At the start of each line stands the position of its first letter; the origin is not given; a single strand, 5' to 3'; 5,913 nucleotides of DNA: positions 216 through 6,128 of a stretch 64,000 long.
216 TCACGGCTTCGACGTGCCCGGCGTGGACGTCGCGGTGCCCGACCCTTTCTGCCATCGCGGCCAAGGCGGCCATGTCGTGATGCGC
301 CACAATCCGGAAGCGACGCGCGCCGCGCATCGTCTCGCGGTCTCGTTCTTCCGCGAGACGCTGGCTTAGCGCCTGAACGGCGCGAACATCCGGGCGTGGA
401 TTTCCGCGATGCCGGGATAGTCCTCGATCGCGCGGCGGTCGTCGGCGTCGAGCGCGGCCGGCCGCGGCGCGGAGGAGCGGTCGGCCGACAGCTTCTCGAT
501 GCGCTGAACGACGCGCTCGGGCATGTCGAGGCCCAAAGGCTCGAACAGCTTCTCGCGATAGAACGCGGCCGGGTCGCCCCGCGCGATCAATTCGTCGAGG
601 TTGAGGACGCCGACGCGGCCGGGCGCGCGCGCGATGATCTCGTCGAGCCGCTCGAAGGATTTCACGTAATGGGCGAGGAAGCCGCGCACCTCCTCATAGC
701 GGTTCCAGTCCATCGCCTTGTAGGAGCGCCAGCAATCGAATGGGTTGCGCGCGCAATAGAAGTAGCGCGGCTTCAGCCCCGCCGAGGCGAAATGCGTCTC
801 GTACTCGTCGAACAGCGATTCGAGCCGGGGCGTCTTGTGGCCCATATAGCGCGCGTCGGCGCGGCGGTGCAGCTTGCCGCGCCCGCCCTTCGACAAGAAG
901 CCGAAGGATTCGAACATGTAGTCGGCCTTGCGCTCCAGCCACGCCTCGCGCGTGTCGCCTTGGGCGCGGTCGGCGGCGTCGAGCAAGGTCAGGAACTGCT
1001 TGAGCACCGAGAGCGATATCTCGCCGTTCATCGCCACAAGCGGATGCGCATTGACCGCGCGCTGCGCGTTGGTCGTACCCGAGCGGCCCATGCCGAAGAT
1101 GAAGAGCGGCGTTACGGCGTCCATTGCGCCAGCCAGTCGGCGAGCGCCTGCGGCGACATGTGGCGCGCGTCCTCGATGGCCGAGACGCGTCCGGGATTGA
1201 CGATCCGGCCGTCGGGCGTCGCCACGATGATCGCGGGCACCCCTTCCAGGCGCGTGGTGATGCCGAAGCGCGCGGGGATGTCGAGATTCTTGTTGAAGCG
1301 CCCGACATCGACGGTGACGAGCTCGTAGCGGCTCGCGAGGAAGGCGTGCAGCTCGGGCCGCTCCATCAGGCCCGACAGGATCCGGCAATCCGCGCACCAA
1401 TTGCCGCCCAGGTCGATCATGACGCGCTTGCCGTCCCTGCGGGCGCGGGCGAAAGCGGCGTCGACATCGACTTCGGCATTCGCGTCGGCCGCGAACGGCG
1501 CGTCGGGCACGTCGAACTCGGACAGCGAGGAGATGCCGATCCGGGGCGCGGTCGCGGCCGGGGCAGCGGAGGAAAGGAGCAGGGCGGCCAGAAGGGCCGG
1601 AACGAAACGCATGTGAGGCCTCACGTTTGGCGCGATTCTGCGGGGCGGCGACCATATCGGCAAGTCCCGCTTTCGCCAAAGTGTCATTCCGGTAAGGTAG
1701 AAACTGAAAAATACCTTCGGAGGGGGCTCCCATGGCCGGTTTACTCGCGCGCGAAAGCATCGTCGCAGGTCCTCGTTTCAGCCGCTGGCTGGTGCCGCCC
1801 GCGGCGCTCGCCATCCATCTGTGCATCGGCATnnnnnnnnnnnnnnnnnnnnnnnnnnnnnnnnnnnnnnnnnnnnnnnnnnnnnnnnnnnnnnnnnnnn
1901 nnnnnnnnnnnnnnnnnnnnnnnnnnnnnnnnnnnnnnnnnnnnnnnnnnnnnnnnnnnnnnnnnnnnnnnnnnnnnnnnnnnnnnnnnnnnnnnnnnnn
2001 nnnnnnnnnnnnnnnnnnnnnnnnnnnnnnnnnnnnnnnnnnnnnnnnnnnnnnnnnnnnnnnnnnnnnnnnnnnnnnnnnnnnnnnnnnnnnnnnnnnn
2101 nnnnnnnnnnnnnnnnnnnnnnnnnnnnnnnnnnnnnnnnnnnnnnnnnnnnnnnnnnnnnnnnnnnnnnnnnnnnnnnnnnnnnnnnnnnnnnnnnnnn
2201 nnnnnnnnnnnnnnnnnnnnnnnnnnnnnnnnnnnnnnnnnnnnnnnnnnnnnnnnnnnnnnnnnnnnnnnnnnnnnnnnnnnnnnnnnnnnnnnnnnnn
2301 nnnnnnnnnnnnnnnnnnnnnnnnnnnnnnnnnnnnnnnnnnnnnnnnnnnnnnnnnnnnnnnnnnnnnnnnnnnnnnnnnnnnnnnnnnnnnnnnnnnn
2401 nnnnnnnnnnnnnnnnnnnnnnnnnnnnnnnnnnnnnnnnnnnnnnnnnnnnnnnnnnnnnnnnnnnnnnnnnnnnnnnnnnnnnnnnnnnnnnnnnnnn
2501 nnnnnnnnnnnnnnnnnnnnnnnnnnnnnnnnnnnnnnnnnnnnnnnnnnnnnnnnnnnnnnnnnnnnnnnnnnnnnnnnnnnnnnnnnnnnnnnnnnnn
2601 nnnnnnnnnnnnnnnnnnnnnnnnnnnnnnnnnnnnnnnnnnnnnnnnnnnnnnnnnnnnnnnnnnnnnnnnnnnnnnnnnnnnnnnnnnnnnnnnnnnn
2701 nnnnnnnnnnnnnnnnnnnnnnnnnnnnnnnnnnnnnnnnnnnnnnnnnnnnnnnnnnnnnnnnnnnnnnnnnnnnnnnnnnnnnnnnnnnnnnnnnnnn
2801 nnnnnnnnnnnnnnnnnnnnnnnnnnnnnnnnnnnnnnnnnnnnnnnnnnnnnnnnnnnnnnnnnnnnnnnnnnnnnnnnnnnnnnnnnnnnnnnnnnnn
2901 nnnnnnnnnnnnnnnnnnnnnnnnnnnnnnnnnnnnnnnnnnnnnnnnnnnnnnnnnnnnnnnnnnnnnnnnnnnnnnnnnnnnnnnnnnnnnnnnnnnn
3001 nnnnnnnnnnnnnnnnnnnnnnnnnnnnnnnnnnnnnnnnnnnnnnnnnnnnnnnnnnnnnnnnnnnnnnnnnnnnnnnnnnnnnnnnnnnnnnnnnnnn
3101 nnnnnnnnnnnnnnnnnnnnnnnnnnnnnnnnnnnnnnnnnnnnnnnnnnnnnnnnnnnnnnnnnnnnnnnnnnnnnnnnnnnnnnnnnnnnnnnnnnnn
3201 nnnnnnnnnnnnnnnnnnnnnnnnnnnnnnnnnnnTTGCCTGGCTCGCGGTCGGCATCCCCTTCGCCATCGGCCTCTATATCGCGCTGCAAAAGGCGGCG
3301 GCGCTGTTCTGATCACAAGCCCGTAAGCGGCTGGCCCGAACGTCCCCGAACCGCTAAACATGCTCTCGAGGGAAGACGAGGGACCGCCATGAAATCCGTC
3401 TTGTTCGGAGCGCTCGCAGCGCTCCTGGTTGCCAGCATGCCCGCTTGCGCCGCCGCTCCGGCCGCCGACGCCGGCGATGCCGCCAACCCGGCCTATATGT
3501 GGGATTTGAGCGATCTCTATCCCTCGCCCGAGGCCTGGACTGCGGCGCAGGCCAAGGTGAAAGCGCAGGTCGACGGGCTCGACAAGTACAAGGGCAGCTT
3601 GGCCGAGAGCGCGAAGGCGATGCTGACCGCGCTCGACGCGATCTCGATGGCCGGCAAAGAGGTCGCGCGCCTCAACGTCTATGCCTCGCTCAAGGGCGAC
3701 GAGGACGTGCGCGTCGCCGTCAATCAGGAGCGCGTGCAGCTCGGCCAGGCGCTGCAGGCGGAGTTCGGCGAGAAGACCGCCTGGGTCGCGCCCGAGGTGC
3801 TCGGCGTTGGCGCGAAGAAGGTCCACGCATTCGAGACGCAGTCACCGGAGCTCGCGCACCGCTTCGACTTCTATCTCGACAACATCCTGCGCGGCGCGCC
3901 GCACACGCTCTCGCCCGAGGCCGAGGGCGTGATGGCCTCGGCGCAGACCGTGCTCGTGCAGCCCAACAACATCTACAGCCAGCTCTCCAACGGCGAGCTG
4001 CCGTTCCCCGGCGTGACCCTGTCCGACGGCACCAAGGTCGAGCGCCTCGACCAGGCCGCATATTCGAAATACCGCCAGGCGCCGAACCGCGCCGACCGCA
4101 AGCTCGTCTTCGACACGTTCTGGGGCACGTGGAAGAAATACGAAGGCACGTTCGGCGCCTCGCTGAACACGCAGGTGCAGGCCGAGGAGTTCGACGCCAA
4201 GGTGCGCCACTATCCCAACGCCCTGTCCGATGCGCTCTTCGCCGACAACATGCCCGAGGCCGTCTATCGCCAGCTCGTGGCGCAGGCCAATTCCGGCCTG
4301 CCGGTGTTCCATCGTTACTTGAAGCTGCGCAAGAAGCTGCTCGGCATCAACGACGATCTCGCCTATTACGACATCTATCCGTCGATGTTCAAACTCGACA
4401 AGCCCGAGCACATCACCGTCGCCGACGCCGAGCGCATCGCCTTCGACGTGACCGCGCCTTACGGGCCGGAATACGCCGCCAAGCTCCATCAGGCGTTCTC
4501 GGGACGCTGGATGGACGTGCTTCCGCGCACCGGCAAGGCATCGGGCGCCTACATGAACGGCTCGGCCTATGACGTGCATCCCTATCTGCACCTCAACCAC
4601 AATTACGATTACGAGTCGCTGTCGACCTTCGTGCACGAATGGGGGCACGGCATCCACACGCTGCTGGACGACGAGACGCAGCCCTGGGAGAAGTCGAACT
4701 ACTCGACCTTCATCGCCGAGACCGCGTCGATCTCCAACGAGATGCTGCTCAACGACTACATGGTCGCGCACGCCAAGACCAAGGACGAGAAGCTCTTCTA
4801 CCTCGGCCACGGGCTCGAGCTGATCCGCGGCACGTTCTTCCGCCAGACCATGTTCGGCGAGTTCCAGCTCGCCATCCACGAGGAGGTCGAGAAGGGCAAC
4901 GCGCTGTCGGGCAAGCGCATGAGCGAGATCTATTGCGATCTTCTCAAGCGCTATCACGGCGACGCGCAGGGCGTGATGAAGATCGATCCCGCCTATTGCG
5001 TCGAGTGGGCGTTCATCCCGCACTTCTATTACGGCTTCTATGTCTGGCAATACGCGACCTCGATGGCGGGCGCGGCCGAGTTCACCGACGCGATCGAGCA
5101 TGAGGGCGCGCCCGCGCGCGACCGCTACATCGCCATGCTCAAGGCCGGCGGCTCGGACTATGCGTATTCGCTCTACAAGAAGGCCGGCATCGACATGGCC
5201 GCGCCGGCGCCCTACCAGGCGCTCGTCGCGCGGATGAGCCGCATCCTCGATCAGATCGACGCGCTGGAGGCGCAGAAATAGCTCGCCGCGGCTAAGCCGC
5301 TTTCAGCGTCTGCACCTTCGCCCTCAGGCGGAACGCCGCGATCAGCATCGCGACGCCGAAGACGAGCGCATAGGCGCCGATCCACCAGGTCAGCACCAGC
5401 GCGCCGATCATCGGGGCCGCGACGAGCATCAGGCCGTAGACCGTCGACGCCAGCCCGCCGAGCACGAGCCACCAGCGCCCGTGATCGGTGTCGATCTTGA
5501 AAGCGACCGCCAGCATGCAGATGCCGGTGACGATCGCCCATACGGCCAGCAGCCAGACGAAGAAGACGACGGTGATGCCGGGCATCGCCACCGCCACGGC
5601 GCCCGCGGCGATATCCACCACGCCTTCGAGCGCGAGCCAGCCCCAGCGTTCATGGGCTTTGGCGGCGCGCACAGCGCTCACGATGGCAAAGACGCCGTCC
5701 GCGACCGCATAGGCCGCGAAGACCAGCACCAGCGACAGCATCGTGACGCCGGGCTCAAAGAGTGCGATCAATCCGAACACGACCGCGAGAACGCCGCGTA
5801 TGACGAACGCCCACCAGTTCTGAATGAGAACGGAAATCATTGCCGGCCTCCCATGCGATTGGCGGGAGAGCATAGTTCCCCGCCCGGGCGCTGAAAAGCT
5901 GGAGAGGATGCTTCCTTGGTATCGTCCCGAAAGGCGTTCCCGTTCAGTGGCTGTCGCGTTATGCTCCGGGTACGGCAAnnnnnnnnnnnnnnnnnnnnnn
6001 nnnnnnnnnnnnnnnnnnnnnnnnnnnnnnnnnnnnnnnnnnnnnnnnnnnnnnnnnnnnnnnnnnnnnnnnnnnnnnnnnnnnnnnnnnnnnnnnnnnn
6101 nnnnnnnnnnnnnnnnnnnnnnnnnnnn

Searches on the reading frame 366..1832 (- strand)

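Call 27: search_protein_families(library=pfam, proteins=[window:366-1832:-], max_evalue=0.001)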
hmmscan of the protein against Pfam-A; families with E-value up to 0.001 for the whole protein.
window:366-1832:- (488 aa): 1 family
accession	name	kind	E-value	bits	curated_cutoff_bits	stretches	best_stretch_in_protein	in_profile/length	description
PF13469.12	Sulfotransfer_3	-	6.7e-08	33.5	27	1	242-417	1-197/216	Sulfotransferase family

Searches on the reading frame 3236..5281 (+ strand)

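Call 27: search_protein_families(library=pfam, proteins=[window:3236-5281:+], max_evalue=0.001)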
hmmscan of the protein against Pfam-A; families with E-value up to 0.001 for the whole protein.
window:3236-5281:+ (681 aa): 2 families
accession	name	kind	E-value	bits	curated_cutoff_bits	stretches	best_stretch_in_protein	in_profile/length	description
PF01432.26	Peptidase_M3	-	1.1e-57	196.8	27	1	280-662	3-453/457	Peptidase family M3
PF08439.15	Peptidase_M3_N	-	1.2e-11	45.1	25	1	189-257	3-70/70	Oligopeptidase F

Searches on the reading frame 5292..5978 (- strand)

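Call 27: search_protein_families(library=pfam, proteins=[window:5292-5978:-], max_evalue=0.001)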
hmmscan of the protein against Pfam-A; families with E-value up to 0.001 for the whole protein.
window:5292-5978:- (228 aa): 1 family
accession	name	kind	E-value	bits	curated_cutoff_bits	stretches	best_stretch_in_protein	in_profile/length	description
PF03729.18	DUF308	-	1e-30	106.2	25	3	60-126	1-68/73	Short repeat of unknown function (DUF308)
